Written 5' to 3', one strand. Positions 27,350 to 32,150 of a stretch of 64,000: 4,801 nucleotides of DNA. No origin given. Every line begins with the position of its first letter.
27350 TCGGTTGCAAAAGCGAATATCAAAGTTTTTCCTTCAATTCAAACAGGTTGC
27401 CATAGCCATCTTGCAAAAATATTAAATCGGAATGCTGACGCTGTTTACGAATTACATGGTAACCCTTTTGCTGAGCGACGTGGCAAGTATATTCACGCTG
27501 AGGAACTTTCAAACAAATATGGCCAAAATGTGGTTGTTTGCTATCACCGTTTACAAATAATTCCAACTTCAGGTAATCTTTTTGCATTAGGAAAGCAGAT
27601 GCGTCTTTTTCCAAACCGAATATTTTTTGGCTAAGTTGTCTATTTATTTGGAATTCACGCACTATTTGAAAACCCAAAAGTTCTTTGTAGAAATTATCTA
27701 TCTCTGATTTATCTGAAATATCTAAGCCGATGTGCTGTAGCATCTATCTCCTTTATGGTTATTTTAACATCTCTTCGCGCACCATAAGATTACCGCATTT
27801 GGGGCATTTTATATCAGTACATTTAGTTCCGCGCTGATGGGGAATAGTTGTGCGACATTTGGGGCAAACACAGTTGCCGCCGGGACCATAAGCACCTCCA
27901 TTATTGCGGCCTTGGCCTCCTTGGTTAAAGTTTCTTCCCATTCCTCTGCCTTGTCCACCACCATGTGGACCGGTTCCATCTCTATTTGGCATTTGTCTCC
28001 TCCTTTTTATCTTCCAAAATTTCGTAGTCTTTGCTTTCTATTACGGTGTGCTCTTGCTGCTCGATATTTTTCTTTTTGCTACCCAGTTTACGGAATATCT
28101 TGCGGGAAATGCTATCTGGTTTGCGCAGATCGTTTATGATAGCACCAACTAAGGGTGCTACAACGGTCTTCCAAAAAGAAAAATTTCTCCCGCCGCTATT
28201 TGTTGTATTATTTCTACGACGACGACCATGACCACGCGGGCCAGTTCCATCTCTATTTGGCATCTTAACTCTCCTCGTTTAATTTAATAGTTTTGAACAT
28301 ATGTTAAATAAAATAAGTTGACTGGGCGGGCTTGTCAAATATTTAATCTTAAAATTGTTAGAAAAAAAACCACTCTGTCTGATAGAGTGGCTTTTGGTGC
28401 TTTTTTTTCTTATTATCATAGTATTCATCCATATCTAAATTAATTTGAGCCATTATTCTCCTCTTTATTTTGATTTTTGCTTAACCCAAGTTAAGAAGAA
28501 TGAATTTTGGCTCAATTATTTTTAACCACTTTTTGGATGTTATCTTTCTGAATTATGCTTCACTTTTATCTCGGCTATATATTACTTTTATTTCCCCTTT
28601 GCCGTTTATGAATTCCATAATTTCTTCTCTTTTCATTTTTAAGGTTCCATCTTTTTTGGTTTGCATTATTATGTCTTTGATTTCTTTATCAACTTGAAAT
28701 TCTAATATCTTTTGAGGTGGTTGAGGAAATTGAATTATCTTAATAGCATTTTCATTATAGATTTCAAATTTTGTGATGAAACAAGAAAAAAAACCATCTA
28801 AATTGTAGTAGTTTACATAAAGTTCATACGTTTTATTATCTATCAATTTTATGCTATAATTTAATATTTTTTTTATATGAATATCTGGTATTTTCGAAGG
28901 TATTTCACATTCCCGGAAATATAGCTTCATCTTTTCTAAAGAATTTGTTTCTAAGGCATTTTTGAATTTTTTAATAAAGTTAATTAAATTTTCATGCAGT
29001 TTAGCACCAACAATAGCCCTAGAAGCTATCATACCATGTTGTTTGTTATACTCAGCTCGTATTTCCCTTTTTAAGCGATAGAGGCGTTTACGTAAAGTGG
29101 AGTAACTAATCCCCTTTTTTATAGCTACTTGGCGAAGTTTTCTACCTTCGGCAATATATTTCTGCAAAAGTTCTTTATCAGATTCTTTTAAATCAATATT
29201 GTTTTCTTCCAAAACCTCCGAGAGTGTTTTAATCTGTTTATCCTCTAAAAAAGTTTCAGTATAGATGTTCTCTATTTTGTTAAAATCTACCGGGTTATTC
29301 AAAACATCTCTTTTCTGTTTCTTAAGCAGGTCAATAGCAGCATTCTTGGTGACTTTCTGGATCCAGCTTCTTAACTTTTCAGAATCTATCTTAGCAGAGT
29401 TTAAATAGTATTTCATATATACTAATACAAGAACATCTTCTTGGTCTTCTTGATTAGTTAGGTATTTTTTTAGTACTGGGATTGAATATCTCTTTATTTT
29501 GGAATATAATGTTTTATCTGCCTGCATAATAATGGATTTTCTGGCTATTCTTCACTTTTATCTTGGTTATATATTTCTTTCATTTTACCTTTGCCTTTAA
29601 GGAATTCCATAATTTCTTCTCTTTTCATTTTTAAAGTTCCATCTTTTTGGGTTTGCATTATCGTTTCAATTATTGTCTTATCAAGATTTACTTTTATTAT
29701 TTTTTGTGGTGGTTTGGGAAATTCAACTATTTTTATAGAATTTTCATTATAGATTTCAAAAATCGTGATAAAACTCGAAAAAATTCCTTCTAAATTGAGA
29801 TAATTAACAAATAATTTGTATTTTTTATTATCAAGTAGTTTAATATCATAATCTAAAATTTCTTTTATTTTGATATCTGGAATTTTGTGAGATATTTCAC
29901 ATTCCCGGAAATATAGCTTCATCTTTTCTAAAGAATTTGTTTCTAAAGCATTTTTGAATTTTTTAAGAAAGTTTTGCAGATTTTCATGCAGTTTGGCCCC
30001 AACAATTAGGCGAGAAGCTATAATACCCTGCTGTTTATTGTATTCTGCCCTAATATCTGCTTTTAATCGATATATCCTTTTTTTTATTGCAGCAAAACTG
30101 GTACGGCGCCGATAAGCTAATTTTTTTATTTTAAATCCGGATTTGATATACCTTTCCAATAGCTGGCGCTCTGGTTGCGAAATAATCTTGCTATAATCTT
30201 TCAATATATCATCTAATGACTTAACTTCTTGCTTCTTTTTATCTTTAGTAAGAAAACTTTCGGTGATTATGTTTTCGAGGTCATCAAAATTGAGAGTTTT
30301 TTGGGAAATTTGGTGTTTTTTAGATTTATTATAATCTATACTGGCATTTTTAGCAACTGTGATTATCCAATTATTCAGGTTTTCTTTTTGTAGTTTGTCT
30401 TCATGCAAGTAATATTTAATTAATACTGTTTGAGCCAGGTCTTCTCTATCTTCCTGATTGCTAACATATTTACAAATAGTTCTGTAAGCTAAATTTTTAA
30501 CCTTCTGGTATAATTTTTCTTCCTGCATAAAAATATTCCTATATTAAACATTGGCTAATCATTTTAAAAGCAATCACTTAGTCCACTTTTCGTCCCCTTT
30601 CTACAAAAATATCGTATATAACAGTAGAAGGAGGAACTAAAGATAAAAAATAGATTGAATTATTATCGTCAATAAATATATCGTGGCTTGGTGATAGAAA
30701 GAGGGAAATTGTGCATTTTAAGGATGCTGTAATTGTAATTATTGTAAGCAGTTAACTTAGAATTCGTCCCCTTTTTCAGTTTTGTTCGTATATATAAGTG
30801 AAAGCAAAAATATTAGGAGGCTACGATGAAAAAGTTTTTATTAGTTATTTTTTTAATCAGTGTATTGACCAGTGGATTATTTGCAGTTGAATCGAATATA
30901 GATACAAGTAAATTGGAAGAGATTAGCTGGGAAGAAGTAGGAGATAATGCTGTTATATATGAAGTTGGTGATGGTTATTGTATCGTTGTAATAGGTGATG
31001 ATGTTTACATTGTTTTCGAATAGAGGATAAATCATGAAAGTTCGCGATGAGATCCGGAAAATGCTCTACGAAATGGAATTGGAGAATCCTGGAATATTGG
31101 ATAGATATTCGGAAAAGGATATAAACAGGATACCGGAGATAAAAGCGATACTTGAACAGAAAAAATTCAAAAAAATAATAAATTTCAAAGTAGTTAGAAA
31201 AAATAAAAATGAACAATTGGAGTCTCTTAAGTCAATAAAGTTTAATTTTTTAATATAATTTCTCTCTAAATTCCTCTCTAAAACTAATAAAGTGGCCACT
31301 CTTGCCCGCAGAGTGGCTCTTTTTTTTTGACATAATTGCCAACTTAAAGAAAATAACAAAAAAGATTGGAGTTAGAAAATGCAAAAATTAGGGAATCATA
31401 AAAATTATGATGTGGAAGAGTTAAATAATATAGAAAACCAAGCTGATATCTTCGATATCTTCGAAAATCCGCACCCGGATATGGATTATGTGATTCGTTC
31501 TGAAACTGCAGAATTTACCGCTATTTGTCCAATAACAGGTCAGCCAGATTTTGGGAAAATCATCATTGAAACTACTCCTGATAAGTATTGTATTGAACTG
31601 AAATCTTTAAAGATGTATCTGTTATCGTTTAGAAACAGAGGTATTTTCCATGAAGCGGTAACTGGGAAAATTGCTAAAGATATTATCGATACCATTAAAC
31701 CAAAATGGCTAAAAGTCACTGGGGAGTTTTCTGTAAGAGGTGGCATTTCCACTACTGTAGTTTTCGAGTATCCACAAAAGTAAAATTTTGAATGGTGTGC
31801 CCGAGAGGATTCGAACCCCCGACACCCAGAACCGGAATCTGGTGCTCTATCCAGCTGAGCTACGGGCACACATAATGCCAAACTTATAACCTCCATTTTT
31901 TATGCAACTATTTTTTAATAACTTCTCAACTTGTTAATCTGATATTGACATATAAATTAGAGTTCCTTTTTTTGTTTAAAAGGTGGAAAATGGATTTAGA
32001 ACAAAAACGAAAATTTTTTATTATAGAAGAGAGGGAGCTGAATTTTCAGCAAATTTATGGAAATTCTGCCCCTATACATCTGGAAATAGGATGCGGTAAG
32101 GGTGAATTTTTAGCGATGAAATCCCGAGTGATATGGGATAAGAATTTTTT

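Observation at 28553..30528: Tandem ECF-like sigma factors sharing a near-identical C-terminal domain while their sigma parts have diverged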

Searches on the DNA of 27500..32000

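Call 54: search_rna_families(source=window, start=27500, end=32000, threshold=evalue, max_evalue=1)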
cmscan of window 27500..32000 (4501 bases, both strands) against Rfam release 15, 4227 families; matches with E-value up to 1: 3.
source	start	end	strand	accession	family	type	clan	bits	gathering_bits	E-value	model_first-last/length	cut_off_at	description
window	31796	31869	-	RF00005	tRNA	Gene; tRNA;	CL00001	60.7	29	7.7e-12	1-71/71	no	tRNA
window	28366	28428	-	RF02844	RefA9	Gene; antisense;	-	25.6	49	0.83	1-64/64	no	Enterococcus sRNA A9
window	31795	31869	+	RF04354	Plastid-ycf2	Cis-reg;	-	23.1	65.7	0.19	1-75/75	no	Plastid-ycf2 5UTR RNA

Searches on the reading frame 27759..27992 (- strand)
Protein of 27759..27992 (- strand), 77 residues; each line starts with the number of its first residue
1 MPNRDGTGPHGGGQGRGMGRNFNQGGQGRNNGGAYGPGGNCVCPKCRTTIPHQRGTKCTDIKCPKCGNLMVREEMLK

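Call 9: search_protein_families(library=pfam, proteins=[window:27759-27992:-], max_evalue=0.001)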
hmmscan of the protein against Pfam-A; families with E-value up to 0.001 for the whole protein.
window:27759-27992:- (77 aa): 0 families

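Call 84: search_protein_families(library=ncbifam, proteins=[window:27759-27992:-], max_evalue=1)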
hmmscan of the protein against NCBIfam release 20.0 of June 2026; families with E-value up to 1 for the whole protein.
window:27759-27992:- (77 aa): 2 families
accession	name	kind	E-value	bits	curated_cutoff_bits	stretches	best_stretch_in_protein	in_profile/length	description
NF045645.1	DVU_1557_fam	equivalog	0.13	12.4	60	1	61-75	31-45/60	DVU_1557 family redox protein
NF038384.1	zinc_YnfU_fam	subfamily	0.6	9.7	36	1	56-68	12-24/52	YnfU family zinc-binding protein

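Call 85: search_protein_families(library=phrogs, proteins=[window:27759-27992:-], max_evalue=0.01)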
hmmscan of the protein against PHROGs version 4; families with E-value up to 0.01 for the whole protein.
window:27759-27992:- (77 aa): 0 families

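Call 86: search_protein_families(library=padloc, proteins=[window:27759-27992:-], max_evalue=0.01)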
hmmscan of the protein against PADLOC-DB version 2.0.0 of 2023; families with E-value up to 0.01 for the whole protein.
window:27759-27992:- (77 aa): 0 families

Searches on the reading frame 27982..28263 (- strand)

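Call 9: search_protein_families(library=pfam, proteins=[window:27982-28263:-], max_evalue=0.001)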
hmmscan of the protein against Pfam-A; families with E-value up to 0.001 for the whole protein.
window:27982-28263:- (93 aa): 0 families

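Call 84: search_protein_families(library=ncbifam, proteins=[window:27982-28263:-], max_evalue=1)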
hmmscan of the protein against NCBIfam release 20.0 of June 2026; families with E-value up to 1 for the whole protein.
window:27982-28263:- (93 aa): 2 families
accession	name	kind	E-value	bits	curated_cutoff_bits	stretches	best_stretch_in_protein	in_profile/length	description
TIGR02479.1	FliA_WhiG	subfamily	0.0041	16.9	189.6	1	26-83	48-106/224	FliA/WhiG family RNA polymerase sigma factor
NF005413.0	PRK06986.1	subfamily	0.036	13.9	201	1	26-83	65-123/241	RNA polymerase sigma factor FliA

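Call 85: search_protein_families(library=phrogs, proteins=[window:27982-28263:-], max_evalue=0.01)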
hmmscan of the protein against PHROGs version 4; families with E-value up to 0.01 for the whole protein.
window:27982-28263:- (93 aa): 0 families

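Call 86: search_protein_families(library=padloc, proteins=[window:27982-28263:-], max_evalue=0.01)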
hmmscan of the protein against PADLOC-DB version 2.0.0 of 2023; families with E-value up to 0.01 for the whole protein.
window:27982-28263:- (93 aa): 0 families

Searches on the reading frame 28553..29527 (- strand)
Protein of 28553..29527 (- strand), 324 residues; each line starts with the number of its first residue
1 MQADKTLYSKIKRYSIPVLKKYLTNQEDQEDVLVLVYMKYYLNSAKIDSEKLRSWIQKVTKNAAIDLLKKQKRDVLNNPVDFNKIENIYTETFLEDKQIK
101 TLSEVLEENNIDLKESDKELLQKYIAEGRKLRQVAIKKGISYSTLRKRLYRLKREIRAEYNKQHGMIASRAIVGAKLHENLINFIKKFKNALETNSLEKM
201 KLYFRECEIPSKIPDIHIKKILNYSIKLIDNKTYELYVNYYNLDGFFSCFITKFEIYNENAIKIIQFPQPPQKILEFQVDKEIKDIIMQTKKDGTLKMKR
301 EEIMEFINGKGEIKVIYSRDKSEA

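Call 3: search_protein_families(library=pfam, proteins=[window:28553-29527:-], max_evalue=10)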
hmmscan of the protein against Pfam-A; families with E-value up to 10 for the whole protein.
window:28553-29527:- (324 aa): 8 families
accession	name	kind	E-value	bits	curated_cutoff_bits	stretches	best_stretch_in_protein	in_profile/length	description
PF04542.20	Sigma70_r2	-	2.5e-06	27.6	24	1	18-73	12-70/71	Sigma-70 region 2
PF09862.15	DUF2089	-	0.0016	18.5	33.4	1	113-156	1-44/47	Domain of unknown function (DUF2089)-HTH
PF13556.12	HTH_30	-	0.01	16.1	27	1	119-154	3-38/59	PucR C-terminal helix-turn-helix domain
PF08281.18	Sigma70_r4_2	-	0.029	14.5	25.7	1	113-155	11-53/54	Sigma-70, region 4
PF13384.12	HTH_23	-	0.049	13.9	24.6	1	122-152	11-41/50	Homeodomain-like domain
PF00965.23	TIMP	-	0.081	13.1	23.1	1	157-208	82-133/183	Tissue inhibitor of metalloproteinase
PF23066.1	PH_21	-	0.1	13.1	27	1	45-110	23-88/120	C-Maf-inducing protein PH domain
PF02954.25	HTH_8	-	9.3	6.5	22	1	114-150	3-40/42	Bacterial regulatory protein, Fis family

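Call 4: search_protein_families(library=ncbifam, proteins=[window:28553-29527:-], max_evalue=10)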
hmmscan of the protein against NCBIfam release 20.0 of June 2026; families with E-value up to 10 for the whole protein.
window:28553-29527:- (324 aa): 39 families (the best 25 are shown)
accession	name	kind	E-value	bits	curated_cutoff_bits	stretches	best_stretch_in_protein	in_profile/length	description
TIGR02937.1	sigma70-ECF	superfamily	1.6e-12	47.4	42.9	1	6-158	5-163/165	sigma-70 family RNA polymerase sigma factor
NF007215.0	PRK09637.1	equivalog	1.7e-12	47.7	212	1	19-157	18-151/181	RNA polymerase sigma factor SigZ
TIGR02959.1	SigZ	equivalog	2.4e-11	43.8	168.65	1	19-158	12-146/170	RNA polymerase sigma factor SigZ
TIGR02985.1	Sig70_bacteroi1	subfamily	9.1e-10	39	126.4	1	5-158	4-160/162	RNA polymerase sigma-70 factor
TIGR02989.1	Sig-70_gvs1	subfamily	4.4e-09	36.5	124.55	1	22-157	21-155/158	RNA polymerase sigma-70 factor, Rhodopirellula/Verrucomicrobium family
NF058625.1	sigma_PG0214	equivalog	6.8e-08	32.4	130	1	17-164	19-165/170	GFO_1088 family ECF-type sigma factor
TIGR02950.1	SigM_subfam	subfamily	1.9e-06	27.8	147.95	1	26-160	24-158/159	RNA polymerase sigma factor, SigM family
NF007226.0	PRK09644.1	equivalog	1.2e-05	25.4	199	1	26-164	25-161/166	RNA polymerase sigma factor SigM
NF008888.0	PRK11922.1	equivalog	2.1e-05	24.2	204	1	21-168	49-204/231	RNA polymerase sigma factor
NF007224.0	PRK09642.1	equivalog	2.8e-05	24.1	212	1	12-161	5-155/160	RNA polymerase sigma factor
NF007223.0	PRK09641.1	equivalog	3.3e-05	23.8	209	1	21-125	37-150/187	RNA polymerase sigma factor SigW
NF009167.0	PRK12514.1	equivalog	3.3e-05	23.8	265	1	5-151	23-169/180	RNA polymerase sigma factor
NF053879.1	RNAPolSigSigVBac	equivalog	7.8e-05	22.4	190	1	21-162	23-157/160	RNA polymerase sigma factor SigV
TIGR02948.1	SigW_bacill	equivalog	0.0004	20.5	243.1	1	19-138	35-148/187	RNA polymerase sigma factor SigW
NF009165.0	PRK12512.1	equivalog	0.00053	19.6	198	1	25-161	49-180/184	RNA polymerase sigma factor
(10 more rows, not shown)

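Call 85: search_protein_families(library=phrogs, proteins=[window:28553-29527:-], max_evalue=0.01)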
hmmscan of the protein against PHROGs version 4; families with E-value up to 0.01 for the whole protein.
window:28553-29527:- (324 aa): 2 families
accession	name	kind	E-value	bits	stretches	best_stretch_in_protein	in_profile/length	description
phrog_1740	-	transcription regulation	1.3e-12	48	1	14-163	65-219/567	RNA polymerase sigma factor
phrog_11138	-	unknown function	5.4e-06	27.8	1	88-162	71-141/142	-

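Call 86: search_protein_families(library=padloc, proteins=[window:28553-29527:-], max_evalue=0.01)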
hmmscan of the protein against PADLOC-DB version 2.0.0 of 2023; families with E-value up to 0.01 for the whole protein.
window:28553-29527:- (324 aa): 0 families
